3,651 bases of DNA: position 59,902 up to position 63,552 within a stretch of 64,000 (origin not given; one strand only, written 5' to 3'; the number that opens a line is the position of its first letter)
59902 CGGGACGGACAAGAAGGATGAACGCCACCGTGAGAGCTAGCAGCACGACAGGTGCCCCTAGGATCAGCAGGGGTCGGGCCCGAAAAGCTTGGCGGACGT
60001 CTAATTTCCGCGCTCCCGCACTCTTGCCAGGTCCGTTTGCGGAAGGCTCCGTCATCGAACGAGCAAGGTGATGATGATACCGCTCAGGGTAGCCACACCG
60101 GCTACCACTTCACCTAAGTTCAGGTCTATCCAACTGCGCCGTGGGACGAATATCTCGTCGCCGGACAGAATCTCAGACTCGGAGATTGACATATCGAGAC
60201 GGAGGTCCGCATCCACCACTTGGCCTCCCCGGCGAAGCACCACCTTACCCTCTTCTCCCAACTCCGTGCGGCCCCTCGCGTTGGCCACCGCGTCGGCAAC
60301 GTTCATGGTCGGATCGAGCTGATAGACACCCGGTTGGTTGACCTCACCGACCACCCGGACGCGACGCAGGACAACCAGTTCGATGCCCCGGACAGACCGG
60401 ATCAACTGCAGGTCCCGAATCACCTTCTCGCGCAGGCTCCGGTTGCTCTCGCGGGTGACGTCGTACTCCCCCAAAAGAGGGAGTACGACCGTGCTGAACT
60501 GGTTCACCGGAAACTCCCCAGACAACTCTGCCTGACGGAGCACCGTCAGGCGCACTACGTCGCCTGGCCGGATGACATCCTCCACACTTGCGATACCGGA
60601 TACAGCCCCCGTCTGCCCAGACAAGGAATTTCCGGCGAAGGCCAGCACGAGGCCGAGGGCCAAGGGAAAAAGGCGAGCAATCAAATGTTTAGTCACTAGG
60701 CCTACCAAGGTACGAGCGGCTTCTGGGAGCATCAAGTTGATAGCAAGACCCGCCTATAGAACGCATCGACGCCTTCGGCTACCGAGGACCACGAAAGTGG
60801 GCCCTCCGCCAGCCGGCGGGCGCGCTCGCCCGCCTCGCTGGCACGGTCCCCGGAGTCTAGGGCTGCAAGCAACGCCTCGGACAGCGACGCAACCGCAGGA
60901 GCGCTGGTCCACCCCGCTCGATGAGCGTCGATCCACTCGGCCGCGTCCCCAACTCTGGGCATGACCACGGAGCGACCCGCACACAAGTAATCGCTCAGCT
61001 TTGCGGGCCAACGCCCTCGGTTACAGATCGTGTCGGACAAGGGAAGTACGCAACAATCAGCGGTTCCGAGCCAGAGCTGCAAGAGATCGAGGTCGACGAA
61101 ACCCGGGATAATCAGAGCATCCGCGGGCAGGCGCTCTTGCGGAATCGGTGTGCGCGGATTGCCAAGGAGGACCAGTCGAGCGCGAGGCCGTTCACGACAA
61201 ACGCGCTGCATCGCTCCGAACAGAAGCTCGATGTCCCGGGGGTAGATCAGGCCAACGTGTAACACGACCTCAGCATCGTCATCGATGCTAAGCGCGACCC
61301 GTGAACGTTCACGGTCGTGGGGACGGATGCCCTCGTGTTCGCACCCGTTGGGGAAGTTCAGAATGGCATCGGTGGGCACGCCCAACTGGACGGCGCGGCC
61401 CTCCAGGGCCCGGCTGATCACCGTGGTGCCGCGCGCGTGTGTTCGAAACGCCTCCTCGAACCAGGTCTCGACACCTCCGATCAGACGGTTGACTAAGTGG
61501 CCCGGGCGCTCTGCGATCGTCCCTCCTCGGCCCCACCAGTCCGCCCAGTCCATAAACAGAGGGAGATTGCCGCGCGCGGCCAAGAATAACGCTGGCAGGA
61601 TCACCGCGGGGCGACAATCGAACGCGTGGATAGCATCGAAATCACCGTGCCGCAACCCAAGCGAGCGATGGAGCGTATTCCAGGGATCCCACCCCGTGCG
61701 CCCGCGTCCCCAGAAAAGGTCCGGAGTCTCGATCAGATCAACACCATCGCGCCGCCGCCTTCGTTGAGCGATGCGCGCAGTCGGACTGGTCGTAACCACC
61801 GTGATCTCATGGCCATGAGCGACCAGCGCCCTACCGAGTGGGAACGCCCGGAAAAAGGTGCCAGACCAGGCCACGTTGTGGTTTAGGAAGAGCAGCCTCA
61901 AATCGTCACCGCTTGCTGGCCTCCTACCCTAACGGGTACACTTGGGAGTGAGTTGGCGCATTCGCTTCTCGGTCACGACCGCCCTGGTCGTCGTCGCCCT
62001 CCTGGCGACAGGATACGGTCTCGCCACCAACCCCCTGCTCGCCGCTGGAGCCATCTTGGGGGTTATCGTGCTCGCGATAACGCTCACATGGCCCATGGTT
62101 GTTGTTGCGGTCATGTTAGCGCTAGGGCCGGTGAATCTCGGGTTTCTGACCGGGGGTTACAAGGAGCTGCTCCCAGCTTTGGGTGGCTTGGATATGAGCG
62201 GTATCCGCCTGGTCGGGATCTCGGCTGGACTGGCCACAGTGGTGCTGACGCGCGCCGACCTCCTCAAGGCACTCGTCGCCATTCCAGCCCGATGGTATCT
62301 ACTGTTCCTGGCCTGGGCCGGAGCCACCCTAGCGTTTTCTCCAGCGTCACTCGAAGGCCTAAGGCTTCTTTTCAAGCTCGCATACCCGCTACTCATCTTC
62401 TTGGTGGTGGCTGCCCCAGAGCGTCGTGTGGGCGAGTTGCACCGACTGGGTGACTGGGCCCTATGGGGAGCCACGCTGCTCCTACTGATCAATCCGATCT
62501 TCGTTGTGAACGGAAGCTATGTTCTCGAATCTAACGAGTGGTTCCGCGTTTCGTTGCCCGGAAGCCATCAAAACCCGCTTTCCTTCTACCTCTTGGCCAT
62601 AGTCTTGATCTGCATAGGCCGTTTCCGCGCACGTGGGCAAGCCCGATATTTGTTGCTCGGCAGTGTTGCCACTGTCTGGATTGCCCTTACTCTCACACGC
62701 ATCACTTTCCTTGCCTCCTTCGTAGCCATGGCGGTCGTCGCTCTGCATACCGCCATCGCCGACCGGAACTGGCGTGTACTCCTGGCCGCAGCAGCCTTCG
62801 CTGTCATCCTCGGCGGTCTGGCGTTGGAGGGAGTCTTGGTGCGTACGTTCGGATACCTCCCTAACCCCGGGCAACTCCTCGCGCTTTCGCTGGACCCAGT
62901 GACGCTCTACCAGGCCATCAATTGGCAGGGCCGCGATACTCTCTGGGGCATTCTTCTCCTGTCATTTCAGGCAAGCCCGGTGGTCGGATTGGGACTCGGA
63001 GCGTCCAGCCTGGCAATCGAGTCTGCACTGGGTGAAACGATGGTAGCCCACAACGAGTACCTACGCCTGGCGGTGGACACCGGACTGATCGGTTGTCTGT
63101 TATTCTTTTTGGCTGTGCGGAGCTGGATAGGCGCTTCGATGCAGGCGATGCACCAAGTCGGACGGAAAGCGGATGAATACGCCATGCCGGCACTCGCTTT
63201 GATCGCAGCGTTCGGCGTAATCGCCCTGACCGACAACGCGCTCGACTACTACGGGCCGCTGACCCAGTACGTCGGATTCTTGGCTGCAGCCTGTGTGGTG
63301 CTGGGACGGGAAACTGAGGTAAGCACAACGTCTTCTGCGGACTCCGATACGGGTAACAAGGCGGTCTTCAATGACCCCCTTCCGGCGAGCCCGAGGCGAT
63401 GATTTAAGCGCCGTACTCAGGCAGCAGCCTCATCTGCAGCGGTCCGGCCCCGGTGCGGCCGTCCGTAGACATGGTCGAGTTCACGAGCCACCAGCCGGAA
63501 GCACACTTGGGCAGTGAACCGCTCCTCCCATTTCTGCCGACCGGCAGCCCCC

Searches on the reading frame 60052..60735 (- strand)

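Call 60: search_protein_families(library=pfam, proteins=[window:60052-60735:-], max_evalue=0.00001)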
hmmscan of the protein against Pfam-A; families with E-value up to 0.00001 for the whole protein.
window:60052-60735:- (227 aa): 3 families
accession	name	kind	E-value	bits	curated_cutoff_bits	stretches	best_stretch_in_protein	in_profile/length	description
PF10531.15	SLBB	-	1.9e-11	44.1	27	1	125-172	1-50/55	SLBB domain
PF22461.2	SLBB_2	-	2.3e-07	31.2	27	1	125-196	2-78/79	SLBB domain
PF02563.21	Poly_export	-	1.3e-06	28.9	28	1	53-110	7-64/77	Polysaccharide biosynthesis/export protein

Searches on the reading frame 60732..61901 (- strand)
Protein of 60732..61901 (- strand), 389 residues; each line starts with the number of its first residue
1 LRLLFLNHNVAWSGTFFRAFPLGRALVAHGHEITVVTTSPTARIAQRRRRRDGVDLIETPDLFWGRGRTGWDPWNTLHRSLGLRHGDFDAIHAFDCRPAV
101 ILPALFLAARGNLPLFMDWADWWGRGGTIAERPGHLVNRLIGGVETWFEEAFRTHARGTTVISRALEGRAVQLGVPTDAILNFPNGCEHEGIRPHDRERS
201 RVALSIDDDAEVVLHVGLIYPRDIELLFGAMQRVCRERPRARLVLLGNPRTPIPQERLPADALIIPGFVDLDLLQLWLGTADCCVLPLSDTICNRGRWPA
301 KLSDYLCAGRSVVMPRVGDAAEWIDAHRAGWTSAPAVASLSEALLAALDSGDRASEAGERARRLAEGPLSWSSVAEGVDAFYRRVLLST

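Call 60: search_protein_families(library=pfam, proteins=[window:60732-61901:-], max_evalue=0.00001)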
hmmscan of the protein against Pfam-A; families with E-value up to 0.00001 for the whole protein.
window:60732-61901:- (389 aa): 3 families
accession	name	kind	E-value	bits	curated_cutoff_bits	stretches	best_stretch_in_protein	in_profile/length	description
PF13579.12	Glyco_trans_4_4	-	1.8e-13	51.6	29.7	1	22-186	10-158/158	Glycosyl transferase 4-like domain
PF13692.12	Glyco_trans_1_4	-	4e-11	43.8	27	1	211-349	2-141/142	Glycosyl transferases group 1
PF13439.12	Glyco_transf_4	-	1.2e-09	38.9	28.5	1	22-188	11-167/170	Glycosyltransferase Family 4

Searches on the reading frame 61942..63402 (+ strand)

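Call 60: search_protein_families(library=pfam, proteins=[window:61942-63402:+], max_evalue=0.00001)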
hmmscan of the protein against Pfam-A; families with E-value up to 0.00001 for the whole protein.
window:61942-63402:+ (486 aa): 1 family
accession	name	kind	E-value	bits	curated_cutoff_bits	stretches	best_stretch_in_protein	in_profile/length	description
PF04932.20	Wzy_C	-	9.4e-08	32.4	31.7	1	243-389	6-149/149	O-Antigen ligase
